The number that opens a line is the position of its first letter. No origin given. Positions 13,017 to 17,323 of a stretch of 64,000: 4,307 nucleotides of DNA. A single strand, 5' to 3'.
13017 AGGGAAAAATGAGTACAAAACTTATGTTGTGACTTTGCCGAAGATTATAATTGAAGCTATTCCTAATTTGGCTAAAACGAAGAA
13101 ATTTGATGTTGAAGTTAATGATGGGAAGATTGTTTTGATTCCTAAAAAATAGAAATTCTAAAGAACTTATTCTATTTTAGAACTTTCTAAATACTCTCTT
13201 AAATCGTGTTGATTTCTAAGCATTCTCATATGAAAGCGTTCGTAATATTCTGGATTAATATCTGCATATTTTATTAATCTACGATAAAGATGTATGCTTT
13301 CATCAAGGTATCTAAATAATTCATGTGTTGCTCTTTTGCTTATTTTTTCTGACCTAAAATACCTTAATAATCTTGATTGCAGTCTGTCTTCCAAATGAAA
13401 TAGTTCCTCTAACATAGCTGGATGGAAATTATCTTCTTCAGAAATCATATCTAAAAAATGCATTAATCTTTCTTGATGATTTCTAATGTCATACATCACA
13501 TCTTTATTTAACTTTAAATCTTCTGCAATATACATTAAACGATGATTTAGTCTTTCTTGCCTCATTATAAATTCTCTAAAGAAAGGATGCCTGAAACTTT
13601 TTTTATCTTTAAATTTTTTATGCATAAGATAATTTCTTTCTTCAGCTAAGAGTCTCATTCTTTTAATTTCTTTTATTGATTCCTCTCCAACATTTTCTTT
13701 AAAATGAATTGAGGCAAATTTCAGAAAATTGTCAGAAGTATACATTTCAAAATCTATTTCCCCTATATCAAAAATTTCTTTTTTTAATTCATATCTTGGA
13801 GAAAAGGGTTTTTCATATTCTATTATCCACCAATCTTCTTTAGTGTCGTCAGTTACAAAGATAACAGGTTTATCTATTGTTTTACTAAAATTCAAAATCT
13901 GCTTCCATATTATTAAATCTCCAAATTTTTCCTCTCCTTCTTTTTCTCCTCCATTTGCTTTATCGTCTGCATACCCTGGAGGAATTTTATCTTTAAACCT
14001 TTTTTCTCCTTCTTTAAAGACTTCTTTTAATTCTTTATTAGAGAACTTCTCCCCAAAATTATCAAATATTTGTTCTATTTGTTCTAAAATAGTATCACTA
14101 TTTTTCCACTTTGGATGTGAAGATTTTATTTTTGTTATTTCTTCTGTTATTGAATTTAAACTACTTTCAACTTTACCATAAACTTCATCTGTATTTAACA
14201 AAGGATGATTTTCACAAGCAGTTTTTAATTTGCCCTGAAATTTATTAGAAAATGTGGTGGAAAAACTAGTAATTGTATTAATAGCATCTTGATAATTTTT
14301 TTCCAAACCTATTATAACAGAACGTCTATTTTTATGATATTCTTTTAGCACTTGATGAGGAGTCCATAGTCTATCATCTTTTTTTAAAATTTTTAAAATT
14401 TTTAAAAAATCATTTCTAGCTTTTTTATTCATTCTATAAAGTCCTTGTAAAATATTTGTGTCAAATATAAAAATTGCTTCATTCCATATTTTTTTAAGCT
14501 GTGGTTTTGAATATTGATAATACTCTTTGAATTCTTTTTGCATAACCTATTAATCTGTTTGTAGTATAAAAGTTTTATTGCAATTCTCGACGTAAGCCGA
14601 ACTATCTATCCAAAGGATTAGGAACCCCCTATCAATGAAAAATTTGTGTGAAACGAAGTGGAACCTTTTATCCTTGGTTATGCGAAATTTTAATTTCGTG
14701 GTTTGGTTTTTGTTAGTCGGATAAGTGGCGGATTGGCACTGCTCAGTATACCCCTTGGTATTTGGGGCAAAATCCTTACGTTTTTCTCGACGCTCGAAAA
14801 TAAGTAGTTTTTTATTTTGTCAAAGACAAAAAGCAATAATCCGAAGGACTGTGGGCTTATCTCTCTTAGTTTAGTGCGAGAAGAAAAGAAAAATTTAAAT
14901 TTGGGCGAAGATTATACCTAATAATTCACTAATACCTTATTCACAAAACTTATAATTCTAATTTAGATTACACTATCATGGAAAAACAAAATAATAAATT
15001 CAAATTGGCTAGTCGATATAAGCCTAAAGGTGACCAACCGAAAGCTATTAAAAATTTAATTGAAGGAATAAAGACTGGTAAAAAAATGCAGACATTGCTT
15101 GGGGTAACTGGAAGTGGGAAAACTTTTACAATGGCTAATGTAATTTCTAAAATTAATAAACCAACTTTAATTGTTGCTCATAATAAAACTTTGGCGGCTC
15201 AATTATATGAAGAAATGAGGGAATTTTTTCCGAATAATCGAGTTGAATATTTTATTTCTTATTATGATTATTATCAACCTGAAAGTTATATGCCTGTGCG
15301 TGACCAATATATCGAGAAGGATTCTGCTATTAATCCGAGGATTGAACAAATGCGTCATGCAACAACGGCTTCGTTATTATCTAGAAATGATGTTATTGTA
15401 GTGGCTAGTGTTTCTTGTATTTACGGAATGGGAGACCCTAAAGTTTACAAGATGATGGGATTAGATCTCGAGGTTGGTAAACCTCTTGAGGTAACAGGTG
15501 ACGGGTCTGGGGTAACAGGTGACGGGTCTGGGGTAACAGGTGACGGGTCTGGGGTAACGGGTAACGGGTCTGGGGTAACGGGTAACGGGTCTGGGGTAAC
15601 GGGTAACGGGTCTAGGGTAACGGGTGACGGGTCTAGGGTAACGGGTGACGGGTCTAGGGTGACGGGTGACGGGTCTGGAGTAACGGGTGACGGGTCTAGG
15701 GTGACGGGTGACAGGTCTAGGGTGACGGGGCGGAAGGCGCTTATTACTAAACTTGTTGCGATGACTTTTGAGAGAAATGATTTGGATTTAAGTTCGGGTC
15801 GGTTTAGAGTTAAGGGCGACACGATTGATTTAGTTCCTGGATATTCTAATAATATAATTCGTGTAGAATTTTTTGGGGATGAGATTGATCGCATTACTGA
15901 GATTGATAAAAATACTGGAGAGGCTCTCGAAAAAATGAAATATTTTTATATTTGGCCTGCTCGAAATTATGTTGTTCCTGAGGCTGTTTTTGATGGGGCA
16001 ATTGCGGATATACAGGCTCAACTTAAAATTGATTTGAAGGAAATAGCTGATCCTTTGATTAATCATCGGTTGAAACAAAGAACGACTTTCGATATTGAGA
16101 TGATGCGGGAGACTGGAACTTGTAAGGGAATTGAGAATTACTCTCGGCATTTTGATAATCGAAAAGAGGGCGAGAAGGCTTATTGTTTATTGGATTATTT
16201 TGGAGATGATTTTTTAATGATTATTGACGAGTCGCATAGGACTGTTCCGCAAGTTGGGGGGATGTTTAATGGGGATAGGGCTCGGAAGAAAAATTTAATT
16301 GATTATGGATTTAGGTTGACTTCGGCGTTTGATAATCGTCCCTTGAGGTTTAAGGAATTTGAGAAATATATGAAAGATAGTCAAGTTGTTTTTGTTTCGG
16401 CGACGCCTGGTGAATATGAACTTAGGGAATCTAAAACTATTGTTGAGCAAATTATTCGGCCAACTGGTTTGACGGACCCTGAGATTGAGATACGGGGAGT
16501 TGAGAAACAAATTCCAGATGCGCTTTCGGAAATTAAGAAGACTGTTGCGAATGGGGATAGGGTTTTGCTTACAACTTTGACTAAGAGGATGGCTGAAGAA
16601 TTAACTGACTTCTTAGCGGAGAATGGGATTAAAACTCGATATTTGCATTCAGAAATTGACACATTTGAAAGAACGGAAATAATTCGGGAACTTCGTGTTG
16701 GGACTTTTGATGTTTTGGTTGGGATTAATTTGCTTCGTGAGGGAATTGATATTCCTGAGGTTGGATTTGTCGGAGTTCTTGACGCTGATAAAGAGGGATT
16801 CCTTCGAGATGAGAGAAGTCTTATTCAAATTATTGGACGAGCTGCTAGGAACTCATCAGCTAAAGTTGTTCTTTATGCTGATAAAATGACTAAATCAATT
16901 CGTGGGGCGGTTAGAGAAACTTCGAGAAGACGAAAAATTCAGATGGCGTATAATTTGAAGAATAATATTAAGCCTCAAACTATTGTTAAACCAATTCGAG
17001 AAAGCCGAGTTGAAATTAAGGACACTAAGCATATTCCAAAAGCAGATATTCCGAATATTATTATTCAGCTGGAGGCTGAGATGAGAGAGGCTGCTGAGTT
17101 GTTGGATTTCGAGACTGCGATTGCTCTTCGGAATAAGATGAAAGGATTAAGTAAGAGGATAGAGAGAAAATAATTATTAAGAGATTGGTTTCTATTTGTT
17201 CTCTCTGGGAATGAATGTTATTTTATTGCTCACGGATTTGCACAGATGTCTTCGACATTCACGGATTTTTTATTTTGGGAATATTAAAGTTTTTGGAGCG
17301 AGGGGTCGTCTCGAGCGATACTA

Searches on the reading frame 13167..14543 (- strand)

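Call 51: search_protein_families(library=pfam, proteins=[window:13167-14543:-], max_evalue=0.00001)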
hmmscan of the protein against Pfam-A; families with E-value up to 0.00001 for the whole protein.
window:13167-14543:- (458 aa): 2 families
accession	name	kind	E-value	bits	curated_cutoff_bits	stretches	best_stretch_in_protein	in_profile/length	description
PF18476.7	PIN_8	-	7.3e-63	213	26.1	1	24-253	1-227/227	PIN like domain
PF16289.11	PIN_12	-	2e-08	35.2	32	1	26-235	2-170/172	PIN domain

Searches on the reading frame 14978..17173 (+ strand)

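Call 16: search_protein_families(library=pfam, proteins=[window:14978-17173:+])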
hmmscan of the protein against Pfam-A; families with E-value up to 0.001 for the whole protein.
window:14978-17173:+ (731 aa): 8 families
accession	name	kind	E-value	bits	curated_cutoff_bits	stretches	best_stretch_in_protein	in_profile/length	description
PF17757.6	UvrB_inter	-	2.5e-26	92.1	22.9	1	251-331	10-91/91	UvrB interaction domain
PF12344.14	UvrB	-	7.6e-20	70.9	27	1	632-674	1-43/43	Ultra-violet resistance protein B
PF00271.37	Helicase_C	-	4.9e-19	69.1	23.5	1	519-625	9-109/110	Helicase conserved C-terminal domain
PF04851.21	ResIII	-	1.3e-15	58.2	22.5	1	15-90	3-83/164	Type III restriction enzyme, res subunit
PF00270.35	DEAD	-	7.2e-07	29.5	26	1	20-90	4-77/167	DEAD/DEAH box helicase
PF02151.25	UVR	-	7.7e-07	29.1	21.5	1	693-726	2-35/36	UvrB/uvrC motif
PF18766.7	SWI2_SNF2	-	0.00015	21.9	26.7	0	20-83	2-71/221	SWI2/SNF2 ATPase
PF13604.12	AAA_30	-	0.00026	21.2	27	0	20-79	6-65/191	AAA domain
